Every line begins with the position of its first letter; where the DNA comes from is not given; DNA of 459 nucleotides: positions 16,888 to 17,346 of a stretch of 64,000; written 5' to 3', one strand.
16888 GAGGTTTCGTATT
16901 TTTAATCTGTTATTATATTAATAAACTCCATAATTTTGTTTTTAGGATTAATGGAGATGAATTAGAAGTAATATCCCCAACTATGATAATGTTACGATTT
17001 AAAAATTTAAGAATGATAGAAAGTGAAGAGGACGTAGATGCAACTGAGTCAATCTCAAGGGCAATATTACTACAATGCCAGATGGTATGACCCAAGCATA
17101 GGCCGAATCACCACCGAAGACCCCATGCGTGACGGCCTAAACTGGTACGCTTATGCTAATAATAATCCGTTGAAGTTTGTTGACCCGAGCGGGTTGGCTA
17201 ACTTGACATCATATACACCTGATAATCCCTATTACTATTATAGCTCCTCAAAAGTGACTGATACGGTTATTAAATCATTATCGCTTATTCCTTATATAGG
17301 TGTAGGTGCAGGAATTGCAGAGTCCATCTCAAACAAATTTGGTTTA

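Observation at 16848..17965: Orphan Rhs C-terminal toxin cassette with glycine-zipper membrane-type toxin domain and small two-TM immunity gene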

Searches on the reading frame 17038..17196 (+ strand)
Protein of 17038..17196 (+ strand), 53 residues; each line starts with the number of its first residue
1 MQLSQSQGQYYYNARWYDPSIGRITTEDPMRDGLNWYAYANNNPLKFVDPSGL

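Call 95: find_homologous_proteins(query=window:17038-17196:+, max_evalue=1e-10)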
Query seq(53 aa): no candidate shares three 5-residue words with the query. No homologue found.
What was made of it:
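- Tried and rejected: A search with the 53-aa core end returned nothing (call 95).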
